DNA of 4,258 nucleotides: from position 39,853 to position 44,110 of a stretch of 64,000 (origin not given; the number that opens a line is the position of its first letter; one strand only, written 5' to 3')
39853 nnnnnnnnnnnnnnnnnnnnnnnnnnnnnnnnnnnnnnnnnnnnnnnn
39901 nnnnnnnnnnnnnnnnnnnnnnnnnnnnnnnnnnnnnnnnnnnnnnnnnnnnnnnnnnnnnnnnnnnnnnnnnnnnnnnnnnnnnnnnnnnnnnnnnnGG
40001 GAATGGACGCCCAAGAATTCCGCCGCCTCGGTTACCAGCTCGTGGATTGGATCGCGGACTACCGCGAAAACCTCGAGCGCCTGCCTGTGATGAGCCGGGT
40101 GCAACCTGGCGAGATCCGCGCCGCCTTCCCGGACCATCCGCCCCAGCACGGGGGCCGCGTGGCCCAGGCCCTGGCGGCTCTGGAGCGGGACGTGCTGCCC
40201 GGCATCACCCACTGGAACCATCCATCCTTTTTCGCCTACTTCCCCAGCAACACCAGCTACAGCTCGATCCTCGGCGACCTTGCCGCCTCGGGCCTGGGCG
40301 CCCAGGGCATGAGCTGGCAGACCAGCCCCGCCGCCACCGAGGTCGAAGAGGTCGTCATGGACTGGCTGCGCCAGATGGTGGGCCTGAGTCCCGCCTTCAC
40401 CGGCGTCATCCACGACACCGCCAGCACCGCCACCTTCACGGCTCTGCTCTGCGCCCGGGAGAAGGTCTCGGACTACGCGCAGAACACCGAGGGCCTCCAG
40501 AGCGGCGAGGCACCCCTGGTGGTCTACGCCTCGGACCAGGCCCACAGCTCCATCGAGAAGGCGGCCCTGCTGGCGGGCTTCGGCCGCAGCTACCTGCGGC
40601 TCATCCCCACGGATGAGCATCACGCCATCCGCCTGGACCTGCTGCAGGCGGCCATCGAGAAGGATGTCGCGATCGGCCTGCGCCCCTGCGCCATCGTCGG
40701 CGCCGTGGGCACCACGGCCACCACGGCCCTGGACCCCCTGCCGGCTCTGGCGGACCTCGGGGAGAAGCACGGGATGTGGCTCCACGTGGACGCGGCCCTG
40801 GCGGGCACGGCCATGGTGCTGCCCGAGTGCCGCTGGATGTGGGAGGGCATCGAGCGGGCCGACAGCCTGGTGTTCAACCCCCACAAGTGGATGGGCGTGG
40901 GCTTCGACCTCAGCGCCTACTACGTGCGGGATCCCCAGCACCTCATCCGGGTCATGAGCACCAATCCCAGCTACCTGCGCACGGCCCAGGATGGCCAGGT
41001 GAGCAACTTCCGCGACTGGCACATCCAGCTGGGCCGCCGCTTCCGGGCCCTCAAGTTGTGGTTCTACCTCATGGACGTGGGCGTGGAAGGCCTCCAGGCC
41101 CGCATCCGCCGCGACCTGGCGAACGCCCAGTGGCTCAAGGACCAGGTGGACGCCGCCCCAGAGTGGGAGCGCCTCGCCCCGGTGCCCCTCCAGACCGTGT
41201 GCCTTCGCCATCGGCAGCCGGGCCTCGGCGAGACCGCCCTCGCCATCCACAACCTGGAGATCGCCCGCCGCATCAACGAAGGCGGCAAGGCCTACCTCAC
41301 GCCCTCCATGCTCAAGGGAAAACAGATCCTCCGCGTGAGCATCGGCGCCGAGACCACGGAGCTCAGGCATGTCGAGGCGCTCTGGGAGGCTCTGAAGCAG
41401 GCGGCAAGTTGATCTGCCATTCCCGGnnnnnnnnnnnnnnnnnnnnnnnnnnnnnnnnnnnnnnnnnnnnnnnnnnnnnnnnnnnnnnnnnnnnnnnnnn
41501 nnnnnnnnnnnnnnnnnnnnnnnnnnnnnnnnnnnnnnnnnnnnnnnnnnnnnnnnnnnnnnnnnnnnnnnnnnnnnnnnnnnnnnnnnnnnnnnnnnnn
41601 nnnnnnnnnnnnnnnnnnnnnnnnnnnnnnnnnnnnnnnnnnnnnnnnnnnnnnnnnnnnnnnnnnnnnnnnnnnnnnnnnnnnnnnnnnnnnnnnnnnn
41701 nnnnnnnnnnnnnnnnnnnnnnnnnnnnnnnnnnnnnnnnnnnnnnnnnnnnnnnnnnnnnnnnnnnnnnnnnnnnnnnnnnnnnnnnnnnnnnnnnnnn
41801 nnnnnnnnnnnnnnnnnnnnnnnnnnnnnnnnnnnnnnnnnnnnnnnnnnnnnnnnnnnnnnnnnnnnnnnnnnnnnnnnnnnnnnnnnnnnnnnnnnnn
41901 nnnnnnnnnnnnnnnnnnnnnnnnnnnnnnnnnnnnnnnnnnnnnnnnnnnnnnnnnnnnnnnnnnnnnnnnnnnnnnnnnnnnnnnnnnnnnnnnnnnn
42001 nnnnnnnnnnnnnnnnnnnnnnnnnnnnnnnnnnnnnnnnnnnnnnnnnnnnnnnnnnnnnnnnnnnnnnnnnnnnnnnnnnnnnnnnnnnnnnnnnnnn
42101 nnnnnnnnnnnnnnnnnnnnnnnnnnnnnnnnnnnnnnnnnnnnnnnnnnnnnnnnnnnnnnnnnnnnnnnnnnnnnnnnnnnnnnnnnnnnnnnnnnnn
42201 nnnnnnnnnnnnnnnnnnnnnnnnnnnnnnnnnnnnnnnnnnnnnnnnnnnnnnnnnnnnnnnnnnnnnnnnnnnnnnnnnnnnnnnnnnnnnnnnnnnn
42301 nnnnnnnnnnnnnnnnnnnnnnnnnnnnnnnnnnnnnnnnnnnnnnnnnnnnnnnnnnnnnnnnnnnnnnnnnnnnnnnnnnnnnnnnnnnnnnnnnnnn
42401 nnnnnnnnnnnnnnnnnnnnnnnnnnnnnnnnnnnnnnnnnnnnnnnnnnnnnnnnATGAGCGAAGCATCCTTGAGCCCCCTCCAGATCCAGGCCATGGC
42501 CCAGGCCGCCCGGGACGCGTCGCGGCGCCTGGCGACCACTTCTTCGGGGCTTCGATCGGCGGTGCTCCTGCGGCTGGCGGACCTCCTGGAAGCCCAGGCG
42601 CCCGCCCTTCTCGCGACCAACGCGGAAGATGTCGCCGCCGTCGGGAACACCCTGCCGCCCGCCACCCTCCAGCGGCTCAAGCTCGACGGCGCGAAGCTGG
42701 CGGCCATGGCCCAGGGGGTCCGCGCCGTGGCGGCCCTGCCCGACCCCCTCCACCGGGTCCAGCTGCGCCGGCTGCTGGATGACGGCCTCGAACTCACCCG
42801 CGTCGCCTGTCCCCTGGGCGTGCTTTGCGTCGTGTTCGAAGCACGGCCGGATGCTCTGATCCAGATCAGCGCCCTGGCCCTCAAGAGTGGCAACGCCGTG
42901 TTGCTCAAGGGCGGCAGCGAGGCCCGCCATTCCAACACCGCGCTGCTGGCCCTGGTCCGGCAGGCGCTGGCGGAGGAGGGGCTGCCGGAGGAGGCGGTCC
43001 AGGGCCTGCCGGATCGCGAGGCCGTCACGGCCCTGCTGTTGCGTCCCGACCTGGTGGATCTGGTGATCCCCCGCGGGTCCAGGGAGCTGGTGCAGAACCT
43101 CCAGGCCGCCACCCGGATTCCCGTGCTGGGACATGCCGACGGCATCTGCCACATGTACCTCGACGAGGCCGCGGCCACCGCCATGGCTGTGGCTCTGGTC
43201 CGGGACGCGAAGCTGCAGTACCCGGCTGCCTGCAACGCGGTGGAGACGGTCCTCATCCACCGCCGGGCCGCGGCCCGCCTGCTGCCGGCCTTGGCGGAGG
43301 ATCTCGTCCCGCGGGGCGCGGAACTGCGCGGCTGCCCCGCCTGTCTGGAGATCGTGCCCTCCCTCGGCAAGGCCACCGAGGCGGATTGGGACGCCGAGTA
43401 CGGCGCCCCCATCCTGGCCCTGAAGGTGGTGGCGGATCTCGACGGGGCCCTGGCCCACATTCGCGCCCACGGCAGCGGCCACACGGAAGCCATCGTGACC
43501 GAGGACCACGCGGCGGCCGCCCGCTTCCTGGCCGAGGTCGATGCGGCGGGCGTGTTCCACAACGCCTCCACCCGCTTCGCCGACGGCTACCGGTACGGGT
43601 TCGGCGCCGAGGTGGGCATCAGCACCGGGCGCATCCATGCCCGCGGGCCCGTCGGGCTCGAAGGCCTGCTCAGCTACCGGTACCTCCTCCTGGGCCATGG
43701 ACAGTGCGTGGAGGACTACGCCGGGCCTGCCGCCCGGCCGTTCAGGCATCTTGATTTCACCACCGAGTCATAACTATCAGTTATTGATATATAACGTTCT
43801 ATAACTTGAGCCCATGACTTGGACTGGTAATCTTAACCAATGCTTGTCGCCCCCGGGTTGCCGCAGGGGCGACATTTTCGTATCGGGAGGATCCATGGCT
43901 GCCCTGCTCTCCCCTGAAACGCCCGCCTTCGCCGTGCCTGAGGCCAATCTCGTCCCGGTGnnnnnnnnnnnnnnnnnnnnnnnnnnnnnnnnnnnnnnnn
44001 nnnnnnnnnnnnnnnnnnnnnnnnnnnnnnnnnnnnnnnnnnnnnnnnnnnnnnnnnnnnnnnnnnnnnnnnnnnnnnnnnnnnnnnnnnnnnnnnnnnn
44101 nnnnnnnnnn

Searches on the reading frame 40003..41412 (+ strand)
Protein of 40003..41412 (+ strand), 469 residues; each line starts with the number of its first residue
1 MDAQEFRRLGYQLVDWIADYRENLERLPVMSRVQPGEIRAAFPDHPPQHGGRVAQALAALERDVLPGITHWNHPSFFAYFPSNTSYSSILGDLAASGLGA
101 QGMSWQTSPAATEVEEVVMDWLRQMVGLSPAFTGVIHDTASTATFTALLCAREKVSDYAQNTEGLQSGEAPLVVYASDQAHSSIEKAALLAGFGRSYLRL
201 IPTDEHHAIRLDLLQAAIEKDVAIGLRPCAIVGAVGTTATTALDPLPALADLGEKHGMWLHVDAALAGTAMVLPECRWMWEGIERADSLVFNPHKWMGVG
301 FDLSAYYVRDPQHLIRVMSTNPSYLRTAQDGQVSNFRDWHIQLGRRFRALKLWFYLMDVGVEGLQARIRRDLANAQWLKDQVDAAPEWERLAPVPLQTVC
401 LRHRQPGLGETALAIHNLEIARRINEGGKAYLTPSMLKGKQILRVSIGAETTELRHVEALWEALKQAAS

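Call 7: search_protein_families(library=pfam, proteins=[window:40003-41412:+], max_evalue=0.001)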
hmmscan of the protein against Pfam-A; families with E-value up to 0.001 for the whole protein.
window:40003-41412:+ (469 aa): 1 family
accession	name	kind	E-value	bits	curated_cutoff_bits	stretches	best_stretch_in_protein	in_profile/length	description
PF00282.25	Pyridoxal_deC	-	3.2e-96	322.8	27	1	35-402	1-373/375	Pyridoxal-dependent decarboxylase conserved domain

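Call 11: search_protein_families(library=ncbifam, proteins=[window:40003-41412:+], max_evalue=0.01)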
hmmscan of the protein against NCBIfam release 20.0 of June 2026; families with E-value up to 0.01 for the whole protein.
window:40003-41412:+ (469 aa): 6 families
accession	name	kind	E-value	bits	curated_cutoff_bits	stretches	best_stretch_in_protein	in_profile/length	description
NF052646.1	DABADecarRhbB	equivalog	1.8e-46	158.7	900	1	44-463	68-477/491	L-2,4-diaminobutyrate decarboxylase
TIGR03799.1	NOD_PanD_pyr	equivalog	1.2e-29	103.1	606.1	1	167-403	205-437/522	pyridoxal-dependent aspartate 1-decarboxylase PanP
TIGR03812.1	tyr_de_CO2_Arch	equivalog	3.3e-15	55.8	299.4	1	110-407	56-330/375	tyrosine decarboxylase MfnA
NF002748.0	PRK02769.1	equivalog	1.8e-10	40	305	1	173-384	112-312/382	histidine decarboxylase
TIGR03811.1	tyr_de_CO2_Ent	equivalog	1.4e-05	23.8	905.3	1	180-270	231-326/608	tyrosine decarboxylase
TIGR01788.1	Glu-decarb-GAD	equivalog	0.00011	21.1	380.4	1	180-448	147-408/431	glutamate decarboxylase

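Call 73: search_solved_structures(query=window:40003-41412:+, max_evalue=1e-20)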
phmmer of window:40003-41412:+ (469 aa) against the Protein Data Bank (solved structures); distinct sequences matched with E-value up to 1e-20: 29.
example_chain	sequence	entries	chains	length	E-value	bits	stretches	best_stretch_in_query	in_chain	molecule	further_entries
7xin_A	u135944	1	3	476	1e-185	621.1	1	4-466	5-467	DOPA decarboxylase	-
6eei_A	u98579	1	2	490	2e-110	372.8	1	1-469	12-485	Tyrosine decarboxylase 1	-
3rbf_A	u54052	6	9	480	1.1e-103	350.6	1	1-468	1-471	Aromatic-L-amino-acid decarboxylase | aromatic L-amino acid decarboxylase | Dopa decarboxylase (Aromatic L-amino acid decarboxylase)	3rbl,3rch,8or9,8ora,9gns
1js3_A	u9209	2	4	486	3.1e-103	349.1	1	1-466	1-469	DOPA decarboxylase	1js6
9dui_A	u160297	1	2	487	3.2e-103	349.1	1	1-466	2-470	Aromatic-L-amino-acid decarboxylase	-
9hrh_A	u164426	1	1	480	4.1e-103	348.7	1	1-468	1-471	Aromatic-L-amino-acid decarboxylase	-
6eew_A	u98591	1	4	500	5e-103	348.4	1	1-466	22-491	Aromatic-L-amino-acid decarboxylase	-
9hri_A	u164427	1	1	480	1.1e-102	347.4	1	1-468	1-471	Aromatic-L-amino-acid decarboxylase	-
3k40_A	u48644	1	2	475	1.4e-99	337.1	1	1-468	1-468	Aromatic-L-amino-acid decarboxylase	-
6khn_A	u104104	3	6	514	5.5e-98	331.8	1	2-467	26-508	Tryptophan decarboxylase 1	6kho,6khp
6eem_A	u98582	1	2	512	3.1e-97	329.4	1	1-466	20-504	Tyrosine/dopa decarboxylase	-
4e1o_A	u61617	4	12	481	1.3e-94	320.7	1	1-468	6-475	Histidine decarboxylase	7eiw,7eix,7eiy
6liu_A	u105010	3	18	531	2.3e-94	319.9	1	1-406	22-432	Tyrosine/DOPA decarboxylase 2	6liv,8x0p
6jrl_A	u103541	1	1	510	1.4e-93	317.4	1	1-465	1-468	3,4-dihydroxyphenylacetaldehyde synthase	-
8x0o_A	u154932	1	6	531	4.1e-93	315.8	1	1-406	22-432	Tyrosine/DOPA decarboxylase 2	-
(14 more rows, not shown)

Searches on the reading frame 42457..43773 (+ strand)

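Call 14: search_protein_families(library=ncbifam, proteins=[window:42457-43773:+], max_evalue=1)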
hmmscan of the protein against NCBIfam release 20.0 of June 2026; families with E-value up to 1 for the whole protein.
window:42457-43773:+ (438 aa): 24 families
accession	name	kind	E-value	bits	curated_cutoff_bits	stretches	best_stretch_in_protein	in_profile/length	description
NF001221.0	PRK00197.1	equivalog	1.4e-155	518.2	289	1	10-418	6-417/418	glutamate-5-semialdehyde dehydrogenase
TIGR00407.1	proA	equivalog_domain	2.6e-139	464.5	317.45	1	18-408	1-398/398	glutamate-5-semialdehyde dehydrogenase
TIGR01092.1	P5CS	equivalog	8e-134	447.5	796.75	1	12-422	289-699/715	delta l-pyrroline-5-carboxylate synthetase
NF047625.1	AcylSulfactDhSauS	equivalog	1.6e-14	53.5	600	2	113-281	96-266/464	acylating sulfoacetaldehyde dehydrogenase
NF010378.0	PRK13805.1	equivalog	1.4e-12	46.3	951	2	108-271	99-265/872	bifunctional acetaldehyde-CoA/alcohol dehydrogenase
NF052305.1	DioxValDhHalo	equivalog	3.6e-07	29.4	750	2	317-372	387-442/483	2,5-dioxovalerate dehydrogenase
TIGR02518.1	EutH_ACDH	equivalog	1.1e-06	27.9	620.1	1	113-268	98-256/488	acetaldehyde dehydrogenase (acetylating)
NF042989.1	AldDh_AldH_Clos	equivalog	8.5e-06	24.8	800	2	317-373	366-422/458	aldehyde dehydrogenase AldH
TIGR01722.1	MMSDH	subfamily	1e-05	24.4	448.5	2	10-280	39-298/477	CoA-acylating methylmalonate-semialdehyde dehydrogenase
NF050084.1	pip_6_carb_DH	equivalog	3.9e-05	22.8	730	1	137-217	137-217/475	L-piperidine-6-carboxylate dehydrogenase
NF006915.0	PRK09406.1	equivalog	4.9e-05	22.4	730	2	311-372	359-420/457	NADP-dependent succinic semialdehyde dehydrogenase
TIGR01238.1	D1pyr5carbox3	equivalog_domain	0.00024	19.8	485.2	1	11-275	76-322/500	L-glutamate gamma-semialdehyde dehydrogenase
NF040648.1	lactal_redase_Meth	equivalog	0.0011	18.1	650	1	314-375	367-428/463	lactaldehyde dehydrogenase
NF008772.0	PRK11809.1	equivalog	0.0012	16.5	1750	1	119-245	768-902/1318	trifunctional transcriptional regulator/proline dehydrogenase/L-glutamate gamma-semialdehyde dehydrogenase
TIGR03240.1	arg_catab_astD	equivalog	0.0018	17.1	579.3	1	310-373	369-432/484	succinylglutamate-semialdehyde dehydrogenase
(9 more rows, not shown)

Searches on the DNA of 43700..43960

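Call 68: search_rna_families(source=window, start=43700, end=43960, threshold=evalue, max_evalue=10)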
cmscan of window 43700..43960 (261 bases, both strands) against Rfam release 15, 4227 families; matches with E-value up to 10: 2.
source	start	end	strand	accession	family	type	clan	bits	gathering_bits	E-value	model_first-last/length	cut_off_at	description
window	43709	43739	+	RF02784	SorX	Gene; sRNA;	-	14.5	46.6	0.52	37-67/73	no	Singlet oxygen resistance RNA X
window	43741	43882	-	RF03167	c-di-GMP-I-GGC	Cis-reg; riboswitch;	CL00126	14.1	59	0.7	1-80/80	no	c-di-GMP-I-GGC riboswitch aptamer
